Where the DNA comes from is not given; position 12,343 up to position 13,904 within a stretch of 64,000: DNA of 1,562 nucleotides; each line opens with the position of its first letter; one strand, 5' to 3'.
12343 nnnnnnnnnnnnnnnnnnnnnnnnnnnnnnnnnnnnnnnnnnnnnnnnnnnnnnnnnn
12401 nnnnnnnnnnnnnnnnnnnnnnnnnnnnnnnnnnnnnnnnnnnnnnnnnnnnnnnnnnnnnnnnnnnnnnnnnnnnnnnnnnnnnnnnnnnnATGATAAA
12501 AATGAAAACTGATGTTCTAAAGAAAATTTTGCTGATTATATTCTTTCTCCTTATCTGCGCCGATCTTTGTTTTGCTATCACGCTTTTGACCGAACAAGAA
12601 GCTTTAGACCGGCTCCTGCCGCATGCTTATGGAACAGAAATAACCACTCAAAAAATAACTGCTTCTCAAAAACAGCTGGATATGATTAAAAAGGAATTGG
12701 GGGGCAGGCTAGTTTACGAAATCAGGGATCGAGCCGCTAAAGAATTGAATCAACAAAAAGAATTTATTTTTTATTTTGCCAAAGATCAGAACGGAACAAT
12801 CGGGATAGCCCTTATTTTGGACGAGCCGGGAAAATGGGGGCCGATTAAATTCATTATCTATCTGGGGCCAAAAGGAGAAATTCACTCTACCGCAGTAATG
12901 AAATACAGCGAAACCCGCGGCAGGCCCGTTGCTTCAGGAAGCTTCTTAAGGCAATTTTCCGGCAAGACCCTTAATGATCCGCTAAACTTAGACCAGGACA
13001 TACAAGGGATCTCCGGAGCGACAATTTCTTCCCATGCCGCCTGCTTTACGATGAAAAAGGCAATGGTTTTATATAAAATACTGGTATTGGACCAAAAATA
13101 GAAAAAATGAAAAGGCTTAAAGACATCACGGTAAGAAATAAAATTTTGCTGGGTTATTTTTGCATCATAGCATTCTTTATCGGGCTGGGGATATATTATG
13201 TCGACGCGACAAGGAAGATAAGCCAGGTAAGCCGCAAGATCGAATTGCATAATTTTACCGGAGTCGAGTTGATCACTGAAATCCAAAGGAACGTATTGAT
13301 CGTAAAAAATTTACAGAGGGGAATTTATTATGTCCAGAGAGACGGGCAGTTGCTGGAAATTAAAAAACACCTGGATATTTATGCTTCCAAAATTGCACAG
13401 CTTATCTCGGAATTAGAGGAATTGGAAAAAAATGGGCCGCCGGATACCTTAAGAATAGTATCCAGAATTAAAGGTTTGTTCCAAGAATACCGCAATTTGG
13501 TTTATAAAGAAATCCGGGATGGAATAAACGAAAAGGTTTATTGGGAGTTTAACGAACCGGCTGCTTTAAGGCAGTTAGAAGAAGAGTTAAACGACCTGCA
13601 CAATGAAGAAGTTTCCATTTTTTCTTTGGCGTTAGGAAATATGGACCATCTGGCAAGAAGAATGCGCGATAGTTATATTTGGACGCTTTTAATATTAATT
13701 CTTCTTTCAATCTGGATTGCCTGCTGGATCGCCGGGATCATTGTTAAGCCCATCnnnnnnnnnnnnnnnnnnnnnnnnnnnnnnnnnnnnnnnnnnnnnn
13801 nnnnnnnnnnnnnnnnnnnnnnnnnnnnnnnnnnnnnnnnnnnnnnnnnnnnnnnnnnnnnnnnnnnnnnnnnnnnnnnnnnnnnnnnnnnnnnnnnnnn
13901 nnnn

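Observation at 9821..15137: Extracytoplasmic ApbE + stand-alone FMN-binding protein wired to a HAMP histidine kinase and two CheY-like receivers: a candidate flavin-based periplasmic redox sensor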

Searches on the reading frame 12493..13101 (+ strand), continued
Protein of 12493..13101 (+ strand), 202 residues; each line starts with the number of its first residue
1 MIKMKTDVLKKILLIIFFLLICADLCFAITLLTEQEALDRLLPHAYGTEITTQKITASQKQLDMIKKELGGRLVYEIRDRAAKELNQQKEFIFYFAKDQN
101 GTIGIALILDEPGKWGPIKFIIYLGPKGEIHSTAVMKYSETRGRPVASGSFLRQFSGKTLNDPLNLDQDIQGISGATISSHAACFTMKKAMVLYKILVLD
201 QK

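Call 83: find_encoding_contigs(protein=P0044, flank=7000, max_places=1)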
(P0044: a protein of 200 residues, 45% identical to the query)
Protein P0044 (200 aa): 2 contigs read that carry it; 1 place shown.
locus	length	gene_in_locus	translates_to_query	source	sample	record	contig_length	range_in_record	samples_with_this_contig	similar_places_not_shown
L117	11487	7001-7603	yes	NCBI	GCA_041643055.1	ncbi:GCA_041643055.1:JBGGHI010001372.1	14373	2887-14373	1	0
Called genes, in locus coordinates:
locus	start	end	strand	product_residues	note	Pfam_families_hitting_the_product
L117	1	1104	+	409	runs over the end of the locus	PF00374:NiFeSe_Hases, PF00346:Complex1_49kDa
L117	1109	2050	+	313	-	PF00146:NADHdh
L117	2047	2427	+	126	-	PF13183:Fer4_8 (faint), PF14697:Fer4_21 (faint), PF00037:Fer4, PF12797:Fer4_2 (faint), PF13237:Fer4_10, PF12837:Fer4_6 (weak), PF12838:Fer4_7, PF13187:Fer4_9, +2 more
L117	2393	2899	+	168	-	PF01750:HycI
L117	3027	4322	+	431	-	PF02518:HATPase_c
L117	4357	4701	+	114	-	PF00072:Response_reg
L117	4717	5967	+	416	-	-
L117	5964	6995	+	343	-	PF02424:ApbE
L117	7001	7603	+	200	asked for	PF04205:FMN_bind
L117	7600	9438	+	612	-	PF12729:4HB_MCP_1, PF00672:HAMP, PF08448:PAS_4, PF13426:PAS_9, PF00512:HisKA, PF02518:HATPase_c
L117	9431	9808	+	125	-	PF00072:Response_reg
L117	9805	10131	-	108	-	-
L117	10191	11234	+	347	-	PF00437:T2SSE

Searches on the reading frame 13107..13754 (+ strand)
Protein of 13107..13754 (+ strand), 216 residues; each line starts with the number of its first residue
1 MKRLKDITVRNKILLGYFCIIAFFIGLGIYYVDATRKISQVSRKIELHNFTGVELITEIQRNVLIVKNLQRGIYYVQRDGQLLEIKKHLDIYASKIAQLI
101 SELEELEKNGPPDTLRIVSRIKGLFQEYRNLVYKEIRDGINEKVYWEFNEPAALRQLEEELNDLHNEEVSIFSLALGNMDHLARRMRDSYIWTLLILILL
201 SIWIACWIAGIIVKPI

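Call 36: find_homologous_proteins(query=window:13107-13754:+, max_evalue=0.01)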
Query seq(216 aa): 280 candidates shared short words with the query, none scored E <= 0.01.
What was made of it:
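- Tried and rejected: A word-indexed search with only the sensor domain (residues 1-216) returned nothing, not even the self hit (call 36).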

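Call 47: search_protein_representatives(protein=window:13107-13751:+)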
Query: 215 residues. Proteins with E-value up to 0.001 (for the whole library): 18; up to 1e-10: 13; up to 1e-30: 3. The best 18 are listed.
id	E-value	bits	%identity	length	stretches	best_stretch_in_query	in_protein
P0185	8.1e-43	162.9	40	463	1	1-215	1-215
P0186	8.7e-36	139.9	38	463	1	2-214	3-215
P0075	1.1e-34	136.3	38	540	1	3-209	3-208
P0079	2.5e-28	115.6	36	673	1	1-215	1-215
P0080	9.5e-24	100.6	33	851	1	1-215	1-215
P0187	5.1e-21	91.7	31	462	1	4-215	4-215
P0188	1.0e-19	87.5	27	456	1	2-213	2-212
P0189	2.8e-19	86.0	32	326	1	1-215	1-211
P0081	2.8e-17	79.4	34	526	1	1-215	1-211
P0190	5.4e-16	75.3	28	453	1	1-213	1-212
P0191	2.2e-14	70.0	33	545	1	3-215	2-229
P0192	2.9e-14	69.6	34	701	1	2-213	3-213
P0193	9.9e-11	58.1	28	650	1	2-212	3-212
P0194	1.5e-07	47.6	28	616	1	4-205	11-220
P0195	8.0e-07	45.3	28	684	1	4-214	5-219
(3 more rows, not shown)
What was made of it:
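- The sensor domain has 18 cluster representatives with E<=1e-3 among 1.84 billion proteins (call 47).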

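Call 86: search_protein_families(library=pfam, proteins=[P0185, P0186, P0187, P0188, P0189, P0190, P0191, P0192, P0193, P0194], max_evalue=0.001)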
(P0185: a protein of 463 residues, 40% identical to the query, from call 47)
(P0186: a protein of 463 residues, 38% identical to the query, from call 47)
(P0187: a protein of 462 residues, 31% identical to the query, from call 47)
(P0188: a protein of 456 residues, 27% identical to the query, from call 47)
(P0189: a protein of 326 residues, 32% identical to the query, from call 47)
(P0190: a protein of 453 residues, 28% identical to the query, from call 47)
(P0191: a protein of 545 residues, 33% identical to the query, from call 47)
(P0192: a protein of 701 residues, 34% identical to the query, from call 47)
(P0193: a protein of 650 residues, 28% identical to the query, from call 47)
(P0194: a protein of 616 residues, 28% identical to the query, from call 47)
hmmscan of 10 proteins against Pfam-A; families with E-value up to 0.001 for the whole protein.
P0185 (463 aa): 6 families
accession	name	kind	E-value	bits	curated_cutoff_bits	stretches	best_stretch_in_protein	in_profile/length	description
PF13426.13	PAS_9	-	2.1e-17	63.7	27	1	298-401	2-103/103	PAS domain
PF08448.16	PAS_4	-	8.1e-17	61.9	23.1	1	295-403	3-109/110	PAS fold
PF00672.30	HAMP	-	3.4e-10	40.5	25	1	207-258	1-52/53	HAMP domain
PF00989.32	PAS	-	2.2e-09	37.8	22.6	1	292-399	6-113/113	PAS fold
PF08447.18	PAS_3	-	8.3e-05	23.2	25.6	1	312-394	4-87/89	PAS fold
PF21370.4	PAS_GdpP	-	0.00073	20.3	27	1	299-357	15-71/90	Cyclic-di-AMP phosphodiesterase GdpP-like, PAS domain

P0186 (463 aa): 4 families
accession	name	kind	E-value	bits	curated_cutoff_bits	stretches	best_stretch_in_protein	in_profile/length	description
PF00672.30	HAMP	-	9.3e-13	48.7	25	1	209-259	2-52/53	HAMP domain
PF08448.16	PAS_4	-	7.4e-12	45.9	23.1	1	297-407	4-109/110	PAS fold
PF13426.13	PAS_9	-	3e-11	43.9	27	1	299-405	2-103/103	PAS domain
PF00989.32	PAS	-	5.3e-05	23.6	22.6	1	289-403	2-113/113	PAS fold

P0187 (462 aa): 3 families
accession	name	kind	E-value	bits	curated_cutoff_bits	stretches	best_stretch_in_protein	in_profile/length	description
PF13426.13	PAS_9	-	1.1e-11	45.4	27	1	298-404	2-103/103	PAS domain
PF08448.16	PAS_4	-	1.7e-10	41.5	23.1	1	295-405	3-108/110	PAS fold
PF00672.30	HAMP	-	5.8e-08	33.4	25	1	207-258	1-52/53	HAMP domain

P0188 (456 aa): 3 families
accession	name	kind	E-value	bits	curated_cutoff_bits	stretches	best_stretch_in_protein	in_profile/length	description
PF13426.13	PAS_9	-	1.2e-12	48.4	27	1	297-403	2-103/103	PAS domain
PF00672.30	HAMP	-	4.2e-10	40.2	25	1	206-258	1-53/53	HAMP domain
PF08448.16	PAS_4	-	8.6e-09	36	23.1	1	296-404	5-108/110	PAS fold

P0189 (326 aa): 1 family
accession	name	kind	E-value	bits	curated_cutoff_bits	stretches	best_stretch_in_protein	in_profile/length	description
PF00672.30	HAMP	-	3.2e-10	40.6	25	1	203-253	1-51/53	HAMP domain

P0190 (453 aa): 4 families
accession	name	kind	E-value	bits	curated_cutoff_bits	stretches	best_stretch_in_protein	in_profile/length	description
PF13426.13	PAS_9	-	1.5e-12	48.2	27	1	299-399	4-103/103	PAS domain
PF08448.16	PAS_4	-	2.6e-12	47.4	23.1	1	299-400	8-108/110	PAS fold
PF00672.30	HAMP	-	1.1e-07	32.5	25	1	207-256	2-51/53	HAMP domain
PF00989.32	PAS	-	5e-06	26.9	22.6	1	290-397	5-113/113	PAS fold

P0191 (545 aa): 4 families
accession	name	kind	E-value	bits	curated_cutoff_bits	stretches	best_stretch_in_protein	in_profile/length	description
PF02518.31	HATPase_c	-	5.4e-28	98.1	26.4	1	434-544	2-109/111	Histidine kinase-, DNA gyrase B-, and HSP90-like ATPase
PF00672.30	HAMP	-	7.8e-16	58.6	25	1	222-272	2-52/53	HAMP domain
PF00512.31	HisKA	-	1e-10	41.9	26.9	1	327-388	3-63/66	His Kinase A (phospho-acceptor) domain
PF14501.12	HATPase_c_5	-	0.00021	21.6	22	1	438-531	6-91/102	GHKL domain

P0192 (701 aa): 4 families
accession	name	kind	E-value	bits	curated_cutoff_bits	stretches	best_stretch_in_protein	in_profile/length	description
PF02518.31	HATPase_c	-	1.3e-26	93.6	26.4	1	593-700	4-108/111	Histidine kinase-, DNA gyrase B-, and HSP90-like ATPase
PF00672.30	HAMP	-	1.3e-17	64.3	25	1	208-257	2-51/53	HAMP domain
PF00512.31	HisKA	-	3.2e-10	40.4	26.9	1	484-545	3-63/66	His Kinase A (phospho-acceptor) domain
PF12729.13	4HB_MCP_1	-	1.8e-09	37.9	27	1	7-141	1-139/181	Four helix bundle sensory module for signal transduction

P0193 (650 aa): 8 families
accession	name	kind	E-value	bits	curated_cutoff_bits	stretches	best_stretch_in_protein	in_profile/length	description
PF02518.31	HATPase_c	-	4e-23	82.4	26.4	1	519-645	2-109/111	Histidine kinase-, DNA gyrase B-, and HSP90-like ATPase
PF00672.30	HAMP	-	9e-14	52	25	1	207-259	1-53/53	HAMP domain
PF08448.16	PAS_4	-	1.9e-12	47.8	23.1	1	275-381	1-109/110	PAS fold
PF13426.13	PAS_9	-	1.7e-10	41.5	27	1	280-379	2-103/103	PAS domain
PF00512.31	HisKA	-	2.5e-10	40.7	26.9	1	412-474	4-64/66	His Kinase A (phospho-acceptor) domain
PF00989.32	PAS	-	2.9e-08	34.2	22.6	1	270-377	2-113/113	PAS fold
PF05227.19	CHASE3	-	6.6e-06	26.5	28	1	75-174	33-134/138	CHASE3 domain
PF12729.13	4HB_MCP_1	-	0.00029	20.9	27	1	8-136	2-133/181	Four helix bundle sensory module for signal transduction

P0194 (616 aa): 5 families
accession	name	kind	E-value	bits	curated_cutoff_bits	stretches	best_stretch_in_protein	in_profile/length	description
PF02518.31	HATPase_c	-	3.4e-22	79.4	26.4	1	509-612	2-109/111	Histidine kinase-, DNA gyrase B-, and HSP90-like ATPase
PF00512.31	HisKA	-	5.8e-13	49.1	26.9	1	401-464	2-64/66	His Kinase A (phospho-acceptor) domain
PF00672.30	HAMP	-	8.4e-12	45.7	25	1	214-266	1-53/53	HAMP domain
PF12729.13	4HB_MCP_1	-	0.00017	21.7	27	1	14-95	2-87/181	Four helix bundle sensory module for signal transduction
PF13581.12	HATPase_c_2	-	0.00057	20.3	27.4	0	510-589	33-111/127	Histidine kinase-like ATPase domain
